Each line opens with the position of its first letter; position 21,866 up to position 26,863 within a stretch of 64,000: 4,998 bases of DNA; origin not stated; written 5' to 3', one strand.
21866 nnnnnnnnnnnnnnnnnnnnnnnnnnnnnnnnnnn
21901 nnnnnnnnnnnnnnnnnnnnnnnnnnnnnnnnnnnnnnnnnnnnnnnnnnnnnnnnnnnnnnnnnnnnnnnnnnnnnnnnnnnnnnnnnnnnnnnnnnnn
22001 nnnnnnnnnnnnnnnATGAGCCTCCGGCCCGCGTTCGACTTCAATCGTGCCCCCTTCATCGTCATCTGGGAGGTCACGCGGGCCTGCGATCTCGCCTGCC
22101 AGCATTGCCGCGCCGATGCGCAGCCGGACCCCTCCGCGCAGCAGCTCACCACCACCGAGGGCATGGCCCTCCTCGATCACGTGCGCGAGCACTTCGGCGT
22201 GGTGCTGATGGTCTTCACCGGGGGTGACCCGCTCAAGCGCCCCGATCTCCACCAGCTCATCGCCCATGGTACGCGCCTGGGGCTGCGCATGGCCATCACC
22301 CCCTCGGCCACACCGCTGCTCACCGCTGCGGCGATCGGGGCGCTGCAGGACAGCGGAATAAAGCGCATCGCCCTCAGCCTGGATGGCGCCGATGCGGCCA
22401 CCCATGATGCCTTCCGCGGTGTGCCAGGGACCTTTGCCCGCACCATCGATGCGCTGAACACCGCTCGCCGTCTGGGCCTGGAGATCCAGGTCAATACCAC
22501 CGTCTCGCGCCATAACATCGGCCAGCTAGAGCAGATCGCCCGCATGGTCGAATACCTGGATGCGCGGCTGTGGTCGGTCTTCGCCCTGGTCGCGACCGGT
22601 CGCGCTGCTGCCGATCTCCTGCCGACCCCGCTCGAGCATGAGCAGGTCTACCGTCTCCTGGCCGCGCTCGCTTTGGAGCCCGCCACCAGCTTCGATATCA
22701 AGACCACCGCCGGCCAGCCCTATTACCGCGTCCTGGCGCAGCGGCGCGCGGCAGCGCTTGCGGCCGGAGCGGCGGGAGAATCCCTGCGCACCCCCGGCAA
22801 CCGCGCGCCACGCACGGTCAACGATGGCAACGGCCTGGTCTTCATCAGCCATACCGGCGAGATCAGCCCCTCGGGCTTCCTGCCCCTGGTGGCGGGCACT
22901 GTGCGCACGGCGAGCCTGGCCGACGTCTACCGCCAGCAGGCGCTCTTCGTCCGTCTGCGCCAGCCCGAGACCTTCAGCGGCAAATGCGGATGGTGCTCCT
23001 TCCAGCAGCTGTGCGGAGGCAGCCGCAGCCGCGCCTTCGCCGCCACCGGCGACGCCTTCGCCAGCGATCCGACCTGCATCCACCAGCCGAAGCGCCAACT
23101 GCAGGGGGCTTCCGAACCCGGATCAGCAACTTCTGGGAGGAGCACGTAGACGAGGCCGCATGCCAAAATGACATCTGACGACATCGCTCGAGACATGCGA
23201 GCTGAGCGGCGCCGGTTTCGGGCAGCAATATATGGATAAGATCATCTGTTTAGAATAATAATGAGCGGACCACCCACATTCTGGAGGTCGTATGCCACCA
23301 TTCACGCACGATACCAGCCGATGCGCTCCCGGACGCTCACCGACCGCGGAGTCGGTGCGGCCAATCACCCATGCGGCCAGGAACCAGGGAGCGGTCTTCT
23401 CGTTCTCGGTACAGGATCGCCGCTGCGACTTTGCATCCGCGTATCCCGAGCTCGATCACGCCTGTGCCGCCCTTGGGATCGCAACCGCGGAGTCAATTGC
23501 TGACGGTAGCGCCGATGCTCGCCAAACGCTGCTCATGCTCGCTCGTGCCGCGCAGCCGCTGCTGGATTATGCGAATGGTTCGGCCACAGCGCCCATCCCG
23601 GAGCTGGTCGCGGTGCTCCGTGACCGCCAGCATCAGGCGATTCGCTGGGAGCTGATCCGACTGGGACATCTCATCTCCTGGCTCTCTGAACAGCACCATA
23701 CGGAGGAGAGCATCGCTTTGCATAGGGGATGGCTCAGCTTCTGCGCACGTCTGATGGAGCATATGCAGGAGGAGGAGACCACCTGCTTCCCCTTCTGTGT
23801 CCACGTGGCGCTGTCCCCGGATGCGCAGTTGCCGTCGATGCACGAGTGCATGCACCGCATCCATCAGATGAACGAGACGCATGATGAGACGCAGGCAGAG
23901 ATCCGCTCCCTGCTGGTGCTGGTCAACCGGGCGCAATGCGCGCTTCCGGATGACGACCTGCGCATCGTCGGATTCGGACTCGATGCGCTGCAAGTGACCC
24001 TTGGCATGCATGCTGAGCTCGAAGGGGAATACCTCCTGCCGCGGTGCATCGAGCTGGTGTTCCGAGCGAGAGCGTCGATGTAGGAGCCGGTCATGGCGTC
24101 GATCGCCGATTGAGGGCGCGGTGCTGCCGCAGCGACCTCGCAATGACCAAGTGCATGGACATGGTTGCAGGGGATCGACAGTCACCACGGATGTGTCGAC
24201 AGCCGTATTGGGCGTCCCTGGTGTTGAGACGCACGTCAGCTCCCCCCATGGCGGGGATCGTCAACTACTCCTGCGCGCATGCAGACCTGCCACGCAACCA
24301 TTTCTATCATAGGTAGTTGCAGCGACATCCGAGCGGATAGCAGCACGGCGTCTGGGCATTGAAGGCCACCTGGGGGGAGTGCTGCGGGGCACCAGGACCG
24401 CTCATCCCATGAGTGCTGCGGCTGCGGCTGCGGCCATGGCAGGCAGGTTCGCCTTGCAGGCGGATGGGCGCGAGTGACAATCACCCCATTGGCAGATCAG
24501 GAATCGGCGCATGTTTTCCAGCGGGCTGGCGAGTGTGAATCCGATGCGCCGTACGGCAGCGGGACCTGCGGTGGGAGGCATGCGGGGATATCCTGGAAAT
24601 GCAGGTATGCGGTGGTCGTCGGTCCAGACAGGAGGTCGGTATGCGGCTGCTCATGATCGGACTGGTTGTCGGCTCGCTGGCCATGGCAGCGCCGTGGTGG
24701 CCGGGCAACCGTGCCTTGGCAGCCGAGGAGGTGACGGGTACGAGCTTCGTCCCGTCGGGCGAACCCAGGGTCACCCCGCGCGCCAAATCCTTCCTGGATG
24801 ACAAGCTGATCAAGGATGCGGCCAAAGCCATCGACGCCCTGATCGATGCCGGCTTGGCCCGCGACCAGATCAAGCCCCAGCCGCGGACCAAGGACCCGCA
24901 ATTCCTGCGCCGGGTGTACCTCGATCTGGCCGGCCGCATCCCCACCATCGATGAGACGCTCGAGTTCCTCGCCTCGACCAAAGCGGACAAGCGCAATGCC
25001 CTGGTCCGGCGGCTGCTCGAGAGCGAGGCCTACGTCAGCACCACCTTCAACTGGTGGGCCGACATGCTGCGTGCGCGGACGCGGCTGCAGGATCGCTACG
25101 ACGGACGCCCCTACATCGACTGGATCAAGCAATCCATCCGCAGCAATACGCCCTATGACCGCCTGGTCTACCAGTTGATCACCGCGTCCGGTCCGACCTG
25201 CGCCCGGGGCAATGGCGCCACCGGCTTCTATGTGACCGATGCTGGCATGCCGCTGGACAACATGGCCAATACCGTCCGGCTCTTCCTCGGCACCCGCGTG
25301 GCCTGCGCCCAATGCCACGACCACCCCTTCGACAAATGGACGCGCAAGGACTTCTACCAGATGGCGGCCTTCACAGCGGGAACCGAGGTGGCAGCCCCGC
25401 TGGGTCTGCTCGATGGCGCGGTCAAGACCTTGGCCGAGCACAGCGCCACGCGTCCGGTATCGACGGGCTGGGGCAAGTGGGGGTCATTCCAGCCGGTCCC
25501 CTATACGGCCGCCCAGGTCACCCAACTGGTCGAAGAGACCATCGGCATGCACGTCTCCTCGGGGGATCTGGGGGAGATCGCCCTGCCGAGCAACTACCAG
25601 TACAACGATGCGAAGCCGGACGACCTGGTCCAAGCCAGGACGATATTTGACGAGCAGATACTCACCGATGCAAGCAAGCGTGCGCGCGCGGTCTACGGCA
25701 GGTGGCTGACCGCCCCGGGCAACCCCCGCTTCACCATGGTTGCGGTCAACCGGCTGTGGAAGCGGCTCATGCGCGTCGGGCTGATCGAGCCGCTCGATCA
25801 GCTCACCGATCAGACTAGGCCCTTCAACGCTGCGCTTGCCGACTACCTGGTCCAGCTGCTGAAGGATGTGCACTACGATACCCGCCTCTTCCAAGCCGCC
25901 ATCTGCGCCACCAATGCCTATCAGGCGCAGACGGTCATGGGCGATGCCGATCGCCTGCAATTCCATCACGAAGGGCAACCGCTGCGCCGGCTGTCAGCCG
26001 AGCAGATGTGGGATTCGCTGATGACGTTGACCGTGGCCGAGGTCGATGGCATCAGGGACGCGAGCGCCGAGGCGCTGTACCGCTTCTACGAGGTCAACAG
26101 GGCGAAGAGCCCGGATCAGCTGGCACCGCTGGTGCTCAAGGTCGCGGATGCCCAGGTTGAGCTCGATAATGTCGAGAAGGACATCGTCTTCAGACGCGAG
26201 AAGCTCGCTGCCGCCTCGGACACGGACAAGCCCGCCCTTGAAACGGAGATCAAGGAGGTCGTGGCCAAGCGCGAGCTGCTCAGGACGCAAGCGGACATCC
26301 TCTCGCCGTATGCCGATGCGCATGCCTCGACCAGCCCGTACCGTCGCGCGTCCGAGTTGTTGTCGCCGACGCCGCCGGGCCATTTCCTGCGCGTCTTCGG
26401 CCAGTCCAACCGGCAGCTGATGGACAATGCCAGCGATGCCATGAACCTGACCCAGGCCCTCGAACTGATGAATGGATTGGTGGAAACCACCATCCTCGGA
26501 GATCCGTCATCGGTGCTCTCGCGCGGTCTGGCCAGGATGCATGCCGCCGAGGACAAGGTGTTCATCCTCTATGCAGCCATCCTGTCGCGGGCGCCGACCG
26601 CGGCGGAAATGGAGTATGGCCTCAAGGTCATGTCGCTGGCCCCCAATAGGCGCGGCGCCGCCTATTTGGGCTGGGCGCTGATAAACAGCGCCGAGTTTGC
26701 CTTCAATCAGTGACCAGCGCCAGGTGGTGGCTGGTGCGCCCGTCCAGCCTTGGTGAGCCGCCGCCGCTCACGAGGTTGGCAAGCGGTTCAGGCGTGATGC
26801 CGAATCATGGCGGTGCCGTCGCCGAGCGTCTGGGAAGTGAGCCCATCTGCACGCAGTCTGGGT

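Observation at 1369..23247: Seven copies of a 14-bp palindrome-like element (GGATAW-N2-WYATCY) mark a candidate Rrf2/NsrR-type regulon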

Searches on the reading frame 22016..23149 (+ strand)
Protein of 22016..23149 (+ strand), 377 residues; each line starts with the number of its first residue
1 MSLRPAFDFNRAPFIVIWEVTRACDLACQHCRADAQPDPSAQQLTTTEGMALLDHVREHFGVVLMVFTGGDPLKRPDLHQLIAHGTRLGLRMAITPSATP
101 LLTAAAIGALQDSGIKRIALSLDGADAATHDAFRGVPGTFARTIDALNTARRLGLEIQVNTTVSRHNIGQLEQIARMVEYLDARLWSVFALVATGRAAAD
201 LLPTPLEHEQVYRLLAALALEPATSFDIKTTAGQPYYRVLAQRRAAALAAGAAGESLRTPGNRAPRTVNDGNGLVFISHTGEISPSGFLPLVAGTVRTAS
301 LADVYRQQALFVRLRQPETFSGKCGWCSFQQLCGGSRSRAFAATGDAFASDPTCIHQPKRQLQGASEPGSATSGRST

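Call 10: search_protein_families(library=pfam, proteins=[window:22016-23149:+], max_evalue=0.01)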
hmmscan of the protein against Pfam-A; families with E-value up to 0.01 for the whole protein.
window:22016-23149:+ (377 aa): 1 family
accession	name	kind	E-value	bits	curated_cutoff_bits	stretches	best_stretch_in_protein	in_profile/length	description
PF04055.27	Radical_SAM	-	3.2e-19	70.1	29.5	1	19-177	2-165/166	Radical SAM superfamily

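Call 22: search_protein_families(library=ncbifam, proteins=[window:22016-23149:+], max_evalue=0.001)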
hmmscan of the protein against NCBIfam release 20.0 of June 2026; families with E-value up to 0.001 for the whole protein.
window:22016-23149:+ (377 aa): 51 families (the best 25 are shown)
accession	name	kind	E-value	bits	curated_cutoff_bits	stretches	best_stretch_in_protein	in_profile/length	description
TIGR04053.2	TIGR04053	equivalog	8.9e-128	426.6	395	1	8-358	2-366/366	TIGR04053 family radical SAM/SPASM domain-containing protein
TIGR04545.1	rSAM_ahbD_hemeb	equivalog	1e-89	301.3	500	1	15-358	1-339/339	heme b synthase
TIGR04055.1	rSAM_NirJ2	equivalog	3.9e-57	194.2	500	1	15-357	1-325/326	putative heme d1 biosynthesis radical SAM protein NirJ2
TIGR04347.1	pseudo_SAM_Halo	equivalog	2.4e-44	152.2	525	1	14-357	38-386/390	TIGR04347 family pseudo-SAM/SPASM protein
TIGR04546.1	rSAM_ahbC_deAc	equivalog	1.5e-43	149.1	650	1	10-355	36-384/390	12,18-didecarboxysiroheme deacetylase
TIGR04051.1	rSAM_NirJ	equivalog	5.9e-42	143.9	515.45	2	15-198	3-183/354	heme d1 biosynthesis radical SAM protein NirJ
TIGR04054.1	rSAM_NirJ1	equivalog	3.2e-38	131.4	650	2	15-199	37-218/387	putative heme d1 biosynthesis radical SAM protein NirJ1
TIGR02109.1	PQQ_syn_pqqE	equivalog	3.9e-37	128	381.35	2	11-190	4-181/358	pyrroloquinoline quinone biosynthesis protein PqqE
TIGR04303.1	GeoRSP_rSAM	equivalog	4.3e-37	128.4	400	1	11-354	2-324/325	GeoRSP system radical SAM/SPASM protein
TIGR03962.1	mycofact_rSAM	equivalog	8.7e-32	110.6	265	2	11-216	9-213/339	mycofactocin radical SAM maturase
NF045574.1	sacti_mat_StsB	exception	5.8e-31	107.8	625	1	15-200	97-278/466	StsB family radical SAM/SPASM domain sactipeptide maturase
NF050035.1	rSAM_WgK_link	exception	6e-30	104.4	650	2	8-200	3-193/367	radical SAM/SPASM peptide maturase WgkB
TIGR03913.1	rad_SAM_trio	equivalog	9.3e-30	103.4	591.75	1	10-338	14-336/477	GDL motif peptide-associated radical SAM/SPASM maturase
TIGR04133.1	rSAM_w_lipo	hypoth_equivalog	2.8e-29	102.1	425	1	16-214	26-224/350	TIGR04133 family radical SAM/SPASM protein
TIGR04103.1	rSAM_nif11_3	equivalog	6.8e-26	90.8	725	1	16-357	7-345/412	nif11-class peptide radical SAM maturase 3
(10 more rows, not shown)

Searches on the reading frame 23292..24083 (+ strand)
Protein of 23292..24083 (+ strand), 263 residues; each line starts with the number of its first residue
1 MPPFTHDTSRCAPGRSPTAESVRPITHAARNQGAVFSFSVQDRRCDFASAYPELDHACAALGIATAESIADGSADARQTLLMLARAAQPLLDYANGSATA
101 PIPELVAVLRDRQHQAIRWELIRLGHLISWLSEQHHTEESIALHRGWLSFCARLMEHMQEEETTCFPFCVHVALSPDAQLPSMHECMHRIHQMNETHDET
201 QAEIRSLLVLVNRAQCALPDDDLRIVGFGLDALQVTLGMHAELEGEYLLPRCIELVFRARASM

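Call 10: search_protein_families(library=pfam, proteins=[window:23292-24083:+], max_evalue=0.01)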
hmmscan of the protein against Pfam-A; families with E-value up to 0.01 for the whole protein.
window:23292-24083:+ (263 aa): 1 family
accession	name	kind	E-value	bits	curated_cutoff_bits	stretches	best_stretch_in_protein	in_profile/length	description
PF01814.28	Hemerythrin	-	4.4e-05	24.4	25.3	1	111-251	7-126/127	Hemerythrin HHE cation binding domain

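Call 22: search_protein_families(library=ncbifam, proteins=[window:23292-24083:+], max_evalue=0.001)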
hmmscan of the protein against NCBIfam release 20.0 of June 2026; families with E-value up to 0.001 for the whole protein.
window:23292-24083:+ (263 aa): 1 family
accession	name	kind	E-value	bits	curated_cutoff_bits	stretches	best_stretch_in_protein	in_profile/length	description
TIGR03652.1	FeS_repair_RIC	equivalog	6e-12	45.8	204.7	1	92-251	58-215/216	iron-sulfur cluster repair di-iron protein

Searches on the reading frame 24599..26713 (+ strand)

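Call 11: search_protein_families(library=pfam, proteins=[window:24599-26713:+], max_evalue=0.001)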
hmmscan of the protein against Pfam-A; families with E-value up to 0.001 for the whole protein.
window:24599-26713:+ (704 aa): 2 families
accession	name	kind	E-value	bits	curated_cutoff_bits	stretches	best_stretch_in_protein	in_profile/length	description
PF07583.16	PSCyt2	-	1.4e-47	162.8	29.8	1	78-262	2-207/209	Protein of unknown function (DUF1549)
PF07587.16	PSD1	-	2.2e-24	86.6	28.5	1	363-675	2-241/244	Protein of unknown function (DUF1553)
